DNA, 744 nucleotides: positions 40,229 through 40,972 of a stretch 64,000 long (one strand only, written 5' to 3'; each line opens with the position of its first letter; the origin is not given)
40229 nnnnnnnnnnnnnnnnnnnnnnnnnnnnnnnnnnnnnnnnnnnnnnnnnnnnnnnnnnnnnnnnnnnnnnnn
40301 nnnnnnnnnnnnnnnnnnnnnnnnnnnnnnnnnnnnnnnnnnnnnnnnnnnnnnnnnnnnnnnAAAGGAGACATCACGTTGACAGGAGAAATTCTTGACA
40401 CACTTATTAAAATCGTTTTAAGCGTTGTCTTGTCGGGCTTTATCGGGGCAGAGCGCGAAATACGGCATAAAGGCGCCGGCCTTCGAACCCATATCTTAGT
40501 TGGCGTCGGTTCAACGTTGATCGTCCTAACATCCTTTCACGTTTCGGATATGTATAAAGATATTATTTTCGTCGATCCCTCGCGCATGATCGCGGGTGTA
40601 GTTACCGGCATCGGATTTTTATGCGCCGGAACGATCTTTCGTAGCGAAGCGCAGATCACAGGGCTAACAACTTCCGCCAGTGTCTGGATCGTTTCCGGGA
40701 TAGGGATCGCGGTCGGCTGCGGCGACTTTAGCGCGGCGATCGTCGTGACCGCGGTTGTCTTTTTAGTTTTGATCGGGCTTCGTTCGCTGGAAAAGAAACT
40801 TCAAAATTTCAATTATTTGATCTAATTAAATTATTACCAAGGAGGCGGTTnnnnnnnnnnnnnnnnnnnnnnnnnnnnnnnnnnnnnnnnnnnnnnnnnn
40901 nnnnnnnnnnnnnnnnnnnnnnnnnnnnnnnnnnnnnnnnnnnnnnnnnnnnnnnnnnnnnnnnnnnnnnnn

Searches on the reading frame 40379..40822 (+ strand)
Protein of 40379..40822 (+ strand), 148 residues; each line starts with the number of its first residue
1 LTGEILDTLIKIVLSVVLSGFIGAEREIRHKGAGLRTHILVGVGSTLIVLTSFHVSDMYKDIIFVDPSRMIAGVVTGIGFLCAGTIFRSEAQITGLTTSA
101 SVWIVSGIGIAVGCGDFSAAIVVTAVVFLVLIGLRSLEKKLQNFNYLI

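Call 3: search_protein_families(library=pfam, proteins=[window:40379-40822:+], max_evalue=1)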
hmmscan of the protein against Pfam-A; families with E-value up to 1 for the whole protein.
window:40379-40822:+ (148 aa): 1 family
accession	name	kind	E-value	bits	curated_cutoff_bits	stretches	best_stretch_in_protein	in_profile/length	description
PF02308.21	MgtC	-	3e-37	128.1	31.4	1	12-139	1-120/121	MgtC family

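Call 4: search_protein_families(library=ncbifam, proteins=[window:40379-40822:+], max_evalue=1)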
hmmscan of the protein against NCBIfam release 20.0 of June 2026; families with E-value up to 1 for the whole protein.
window:40379-40822:+ (148 aa): 2 families
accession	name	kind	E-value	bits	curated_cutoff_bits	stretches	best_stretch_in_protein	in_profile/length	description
NF007431.0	PRK09977.1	equivalog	3.7e-35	121.5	214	1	6-147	3-146/215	MgtC/SapB family protein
NF011912.0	PRK15385.1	equivalog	1.6e-24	86.5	255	1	9-143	11-138/231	MgtC family protein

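Call 69: search_protein_families(library=padloc, proteins=[window:40379-40822:+], max_evalue=0.01)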
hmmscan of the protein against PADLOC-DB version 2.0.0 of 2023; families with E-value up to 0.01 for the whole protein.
window:40379-40822:+ (148 aa): 0 families
